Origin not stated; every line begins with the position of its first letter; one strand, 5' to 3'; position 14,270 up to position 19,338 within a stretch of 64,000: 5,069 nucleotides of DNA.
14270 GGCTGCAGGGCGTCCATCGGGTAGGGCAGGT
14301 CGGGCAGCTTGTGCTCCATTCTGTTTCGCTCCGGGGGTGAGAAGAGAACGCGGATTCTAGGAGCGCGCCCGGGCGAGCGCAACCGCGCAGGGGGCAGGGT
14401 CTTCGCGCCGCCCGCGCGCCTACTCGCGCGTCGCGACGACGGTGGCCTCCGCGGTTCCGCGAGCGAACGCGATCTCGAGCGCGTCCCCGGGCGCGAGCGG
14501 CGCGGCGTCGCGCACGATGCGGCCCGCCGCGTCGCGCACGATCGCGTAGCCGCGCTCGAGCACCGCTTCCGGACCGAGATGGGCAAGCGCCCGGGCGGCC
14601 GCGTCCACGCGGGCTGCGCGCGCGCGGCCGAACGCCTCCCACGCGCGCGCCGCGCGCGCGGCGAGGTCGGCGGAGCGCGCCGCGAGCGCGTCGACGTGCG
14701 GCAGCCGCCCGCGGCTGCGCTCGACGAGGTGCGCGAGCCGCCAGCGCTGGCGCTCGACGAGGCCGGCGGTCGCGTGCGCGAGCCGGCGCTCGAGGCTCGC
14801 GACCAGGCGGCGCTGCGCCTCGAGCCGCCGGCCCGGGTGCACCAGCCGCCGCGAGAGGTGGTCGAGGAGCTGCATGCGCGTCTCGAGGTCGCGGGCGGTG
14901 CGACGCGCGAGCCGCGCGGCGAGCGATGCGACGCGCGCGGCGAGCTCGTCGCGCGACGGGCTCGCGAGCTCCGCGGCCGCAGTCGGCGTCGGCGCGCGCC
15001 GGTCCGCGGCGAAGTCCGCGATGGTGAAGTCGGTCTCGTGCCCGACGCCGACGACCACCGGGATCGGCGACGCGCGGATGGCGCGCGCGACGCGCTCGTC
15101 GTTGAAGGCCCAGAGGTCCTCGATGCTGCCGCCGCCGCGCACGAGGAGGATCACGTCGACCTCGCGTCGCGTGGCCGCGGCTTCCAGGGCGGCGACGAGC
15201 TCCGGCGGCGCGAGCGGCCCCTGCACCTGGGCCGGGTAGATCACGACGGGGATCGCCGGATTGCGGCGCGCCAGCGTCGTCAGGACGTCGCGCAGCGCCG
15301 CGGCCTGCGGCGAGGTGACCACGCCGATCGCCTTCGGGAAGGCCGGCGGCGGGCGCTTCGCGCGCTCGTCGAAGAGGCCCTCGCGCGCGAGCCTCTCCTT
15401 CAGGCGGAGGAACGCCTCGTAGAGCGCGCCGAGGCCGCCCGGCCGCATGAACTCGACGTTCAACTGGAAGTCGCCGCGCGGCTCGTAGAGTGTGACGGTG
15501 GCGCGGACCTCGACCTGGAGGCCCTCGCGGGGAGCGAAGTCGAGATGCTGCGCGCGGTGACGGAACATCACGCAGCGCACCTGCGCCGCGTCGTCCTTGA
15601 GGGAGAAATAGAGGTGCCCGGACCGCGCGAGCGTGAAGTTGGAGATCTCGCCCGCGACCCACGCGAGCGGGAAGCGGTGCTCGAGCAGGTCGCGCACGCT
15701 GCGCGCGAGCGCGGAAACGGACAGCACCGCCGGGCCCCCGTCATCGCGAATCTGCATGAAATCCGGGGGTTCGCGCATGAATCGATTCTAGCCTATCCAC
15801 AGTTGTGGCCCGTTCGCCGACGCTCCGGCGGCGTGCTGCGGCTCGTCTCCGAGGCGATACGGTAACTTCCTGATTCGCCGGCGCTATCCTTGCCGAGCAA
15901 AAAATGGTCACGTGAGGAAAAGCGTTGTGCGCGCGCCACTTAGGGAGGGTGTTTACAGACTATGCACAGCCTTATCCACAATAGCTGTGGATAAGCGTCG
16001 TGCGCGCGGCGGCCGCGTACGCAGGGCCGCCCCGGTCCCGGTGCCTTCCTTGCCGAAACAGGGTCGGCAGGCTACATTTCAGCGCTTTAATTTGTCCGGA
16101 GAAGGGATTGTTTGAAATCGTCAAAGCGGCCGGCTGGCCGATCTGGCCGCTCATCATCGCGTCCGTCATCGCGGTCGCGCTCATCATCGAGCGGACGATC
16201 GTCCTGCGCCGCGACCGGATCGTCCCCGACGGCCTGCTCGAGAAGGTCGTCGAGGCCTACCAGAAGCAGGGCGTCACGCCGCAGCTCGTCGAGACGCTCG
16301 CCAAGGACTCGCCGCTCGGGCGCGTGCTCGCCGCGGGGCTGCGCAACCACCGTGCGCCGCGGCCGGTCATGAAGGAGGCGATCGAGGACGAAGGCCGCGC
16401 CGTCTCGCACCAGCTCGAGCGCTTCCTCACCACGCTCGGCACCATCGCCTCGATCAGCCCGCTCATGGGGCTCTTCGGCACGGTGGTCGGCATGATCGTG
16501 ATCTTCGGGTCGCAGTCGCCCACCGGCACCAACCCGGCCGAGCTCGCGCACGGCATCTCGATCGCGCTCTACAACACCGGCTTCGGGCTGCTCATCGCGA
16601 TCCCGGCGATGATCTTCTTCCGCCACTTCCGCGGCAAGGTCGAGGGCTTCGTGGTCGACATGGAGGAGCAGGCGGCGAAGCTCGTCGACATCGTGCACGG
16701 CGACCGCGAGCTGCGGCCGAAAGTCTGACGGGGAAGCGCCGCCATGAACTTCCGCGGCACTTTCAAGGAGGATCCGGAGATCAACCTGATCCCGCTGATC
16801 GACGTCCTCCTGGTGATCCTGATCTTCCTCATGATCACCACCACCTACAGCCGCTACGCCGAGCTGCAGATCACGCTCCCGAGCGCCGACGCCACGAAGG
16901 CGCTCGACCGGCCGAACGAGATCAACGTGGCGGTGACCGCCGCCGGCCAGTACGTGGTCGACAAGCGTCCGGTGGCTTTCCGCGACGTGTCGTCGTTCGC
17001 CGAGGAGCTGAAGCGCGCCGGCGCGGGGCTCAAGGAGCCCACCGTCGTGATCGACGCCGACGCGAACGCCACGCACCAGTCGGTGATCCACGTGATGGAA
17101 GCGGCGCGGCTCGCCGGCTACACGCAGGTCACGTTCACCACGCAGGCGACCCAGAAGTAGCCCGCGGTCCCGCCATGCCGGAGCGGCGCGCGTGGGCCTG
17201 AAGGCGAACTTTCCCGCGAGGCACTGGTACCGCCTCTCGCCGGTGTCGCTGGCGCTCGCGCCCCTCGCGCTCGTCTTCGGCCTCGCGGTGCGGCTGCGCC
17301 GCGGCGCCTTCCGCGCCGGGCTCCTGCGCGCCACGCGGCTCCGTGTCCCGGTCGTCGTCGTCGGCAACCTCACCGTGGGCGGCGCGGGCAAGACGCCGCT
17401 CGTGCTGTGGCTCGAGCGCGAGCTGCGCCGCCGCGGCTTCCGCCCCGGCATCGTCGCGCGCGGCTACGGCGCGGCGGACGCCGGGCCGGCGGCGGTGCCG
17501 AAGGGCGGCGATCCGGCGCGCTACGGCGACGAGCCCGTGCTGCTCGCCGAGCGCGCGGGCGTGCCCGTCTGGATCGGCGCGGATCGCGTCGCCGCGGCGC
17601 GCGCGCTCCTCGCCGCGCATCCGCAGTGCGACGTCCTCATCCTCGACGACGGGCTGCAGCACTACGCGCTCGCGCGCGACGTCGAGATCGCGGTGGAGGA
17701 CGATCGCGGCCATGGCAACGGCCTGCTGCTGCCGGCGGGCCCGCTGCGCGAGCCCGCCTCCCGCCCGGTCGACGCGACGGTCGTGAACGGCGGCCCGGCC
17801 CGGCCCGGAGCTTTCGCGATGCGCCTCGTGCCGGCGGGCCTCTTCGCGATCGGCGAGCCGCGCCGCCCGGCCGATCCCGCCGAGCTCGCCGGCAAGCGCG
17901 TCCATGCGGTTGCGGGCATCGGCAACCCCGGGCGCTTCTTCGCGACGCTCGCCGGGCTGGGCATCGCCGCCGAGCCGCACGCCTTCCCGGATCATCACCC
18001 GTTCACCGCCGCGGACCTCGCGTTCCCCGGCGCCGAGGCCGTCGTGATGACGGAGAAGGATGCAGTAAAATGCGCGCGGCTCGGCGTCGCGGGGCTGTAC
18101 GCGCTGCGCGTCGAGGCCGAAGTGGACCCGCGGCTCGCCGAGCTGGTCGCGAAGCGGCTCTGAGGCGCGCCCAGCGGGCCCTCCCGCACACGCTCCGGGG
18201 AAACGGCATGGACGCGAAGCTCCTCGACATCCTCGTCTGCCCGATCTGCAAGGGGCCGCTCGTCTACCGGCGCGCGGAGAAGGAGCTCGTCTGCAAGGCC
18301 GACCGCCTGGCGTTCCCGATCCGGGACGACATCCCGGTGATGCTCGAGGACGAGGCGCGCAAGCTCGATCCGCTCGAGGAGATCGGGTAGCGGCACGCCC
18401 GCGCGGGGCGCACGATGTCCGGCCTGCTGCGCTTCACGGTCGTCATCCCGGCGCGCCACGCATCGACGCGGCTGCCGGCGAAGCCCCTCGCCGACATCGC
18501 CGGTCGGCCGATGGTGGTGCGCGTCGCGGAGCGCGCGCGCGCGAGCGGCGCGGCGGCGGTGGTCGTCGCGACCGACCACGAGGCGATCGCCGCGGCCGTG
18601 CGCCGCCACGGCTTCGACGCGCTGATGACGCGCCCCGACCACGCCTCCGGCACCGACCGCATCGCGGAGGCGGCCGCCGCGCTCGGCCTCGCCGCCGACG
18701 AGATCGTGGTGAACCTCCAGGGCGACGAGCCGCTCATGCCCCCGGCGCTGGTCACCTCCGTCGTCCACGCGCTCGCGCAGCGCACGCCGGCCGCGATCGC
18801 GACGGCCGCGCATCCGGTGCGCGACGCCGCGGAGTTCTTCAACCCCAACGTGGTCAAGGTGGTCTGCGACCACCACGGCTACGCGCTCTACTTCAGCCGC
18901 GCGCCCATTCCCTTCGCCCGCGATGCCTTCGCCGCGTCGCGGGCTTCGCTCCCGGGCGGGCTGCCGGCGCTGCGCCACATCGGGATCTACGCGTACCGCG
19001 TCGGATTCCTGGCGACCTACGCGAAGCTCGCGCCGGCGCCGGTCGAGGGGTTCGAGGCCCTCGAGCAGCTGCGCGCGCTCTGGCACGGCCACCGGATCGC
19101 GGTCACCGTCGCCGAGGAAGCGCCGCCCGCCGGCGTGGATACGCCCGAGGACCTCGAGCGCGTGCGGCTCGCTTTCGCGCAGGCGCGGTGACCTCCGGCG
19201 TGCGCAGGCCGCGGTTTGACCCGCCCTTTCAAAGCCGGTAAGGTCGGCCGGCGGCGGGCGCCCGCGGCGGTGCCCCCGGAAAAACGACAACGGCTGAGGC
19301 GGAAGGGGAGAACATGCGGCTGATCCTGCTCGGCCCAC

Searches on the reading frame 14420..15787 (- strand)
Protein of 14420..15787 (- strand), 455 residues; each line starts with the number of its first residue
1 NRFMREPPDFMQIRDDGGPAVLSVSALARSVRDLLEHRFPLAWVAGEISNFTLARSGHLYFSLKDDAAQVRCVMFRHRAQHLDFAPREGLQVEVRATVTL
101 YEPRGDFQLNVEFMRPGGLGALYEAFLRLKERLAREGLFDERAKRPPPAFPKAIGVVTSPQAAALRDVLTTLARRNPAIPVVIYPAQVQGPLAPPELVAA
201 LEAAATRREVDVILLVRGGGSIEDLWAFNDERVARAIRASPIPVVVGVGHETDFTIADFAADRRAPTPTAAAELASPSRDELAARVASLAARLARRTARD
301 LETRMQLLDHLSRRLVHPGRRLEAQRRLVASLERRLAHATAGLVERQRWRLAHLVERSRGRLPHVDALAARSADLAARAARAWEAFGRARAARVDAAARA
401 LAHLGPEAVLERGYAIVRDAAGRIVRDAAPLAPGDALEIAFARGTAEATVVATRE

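Call 39: search_protein_families(library=pfam, proteins=[window:14420-15787:-], max_evalue=0.00001)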
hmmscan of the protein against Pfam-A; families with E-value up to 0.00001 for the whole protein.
window:14420-15787:- (455 aa): 3 families
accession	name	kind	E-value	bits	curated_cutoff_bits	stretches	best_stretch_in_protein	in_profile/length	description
PF02601.20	Exonuc_VII_L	-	3.2e-103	346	35.9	1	138-448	1-314/315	Exonuclease VII, large subunit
PF13742.12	tRNA_anti_2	-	7.9e-31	106.6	27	1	22-114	1-94/95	OB-fold nucleic acid binding domain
PF01336.31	tRNA_anti-codon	-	3.2e-10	40.3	27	1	43-115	2-73/75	OB-fold nucleic acid binding domain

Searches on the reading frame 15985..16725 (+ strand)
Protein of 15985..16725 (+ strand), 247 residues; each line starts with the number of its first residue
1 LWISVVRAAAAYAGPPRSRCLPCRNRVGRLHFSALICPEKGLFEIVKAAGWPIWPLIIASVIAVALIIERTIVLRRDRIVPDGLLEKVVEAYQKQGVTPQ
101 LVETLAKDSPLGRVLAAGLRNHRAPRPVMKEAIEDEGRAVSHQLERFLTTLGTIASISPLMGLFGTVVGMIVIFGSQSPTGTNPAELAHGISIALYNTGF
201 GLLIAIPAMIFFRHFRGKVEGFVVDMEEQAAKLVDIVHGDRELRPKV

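Call 39: search_protein_families(library=pfam, proteins=[window:15985-16725:+], max_evalue=0.00001)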
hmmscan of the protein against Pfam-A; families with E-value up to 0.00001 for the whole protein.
window:15985-16725:+ (247 aa): 1 family
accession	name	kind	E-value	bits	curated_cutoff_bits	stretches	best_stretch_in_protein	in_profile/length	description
PF01618.21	MotA_ExbB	-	1.5e-29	102.8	22.9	1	107-227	2-126/127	MotA/TolQ/ExbB proton channel family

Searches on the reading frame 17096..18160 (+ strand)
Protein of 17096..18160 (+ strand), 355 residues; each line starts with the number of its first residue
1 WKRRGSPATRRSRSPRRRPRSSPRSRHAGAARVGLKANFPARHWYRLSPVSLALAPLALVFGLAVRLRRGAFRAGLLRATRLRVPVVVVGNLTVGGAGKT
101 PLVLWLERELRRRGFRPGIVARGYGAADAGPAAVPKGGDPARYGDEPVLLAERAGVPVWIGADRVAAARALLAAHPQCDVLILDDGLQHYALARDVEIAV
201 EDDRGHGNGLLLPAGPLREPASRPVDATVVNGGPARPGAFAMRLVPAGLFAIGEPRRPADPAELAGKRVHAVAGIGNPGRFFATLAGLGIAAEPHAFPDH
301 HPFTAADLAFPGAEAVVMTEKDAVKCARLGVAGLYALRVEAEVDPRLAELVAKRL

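Call 39: search_protein_families(library=pfam, proteins=[window:17096-18160:+], max_evalue=0.00001)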
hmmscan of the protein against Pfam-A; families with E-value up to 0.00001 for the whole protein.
window:17096-18160:+ (355 aa): 1 family
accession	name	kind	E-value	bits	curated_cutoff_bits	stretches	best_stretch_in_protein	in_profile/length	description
PF02606.20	LpxK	-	1.2e-100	337.3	27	1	51-354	2-326/328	Tetraacyldisaccharide-1-P 4'-kinase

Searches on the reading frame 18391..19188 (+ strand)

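Call 39: search_protein_families(library=pfam, proteins=[window:18391-19188:+], max_evalue=0.00001)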
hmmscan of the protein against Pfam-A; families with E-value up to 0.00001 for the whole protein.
window:18391-19188:+ (266 aa): 2 families
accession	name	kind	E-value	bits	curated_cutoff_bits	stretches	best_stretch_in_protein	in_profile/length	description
PF02348.25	CTP_transf_3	-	2.7e-56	191.2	22.6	1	17-236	2-217/217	Cytidylyltransferase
PF12804.13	NTP_transf_3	-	1.7e-11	45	27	1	30-141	15-123/160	MobA-like NTP transferase domain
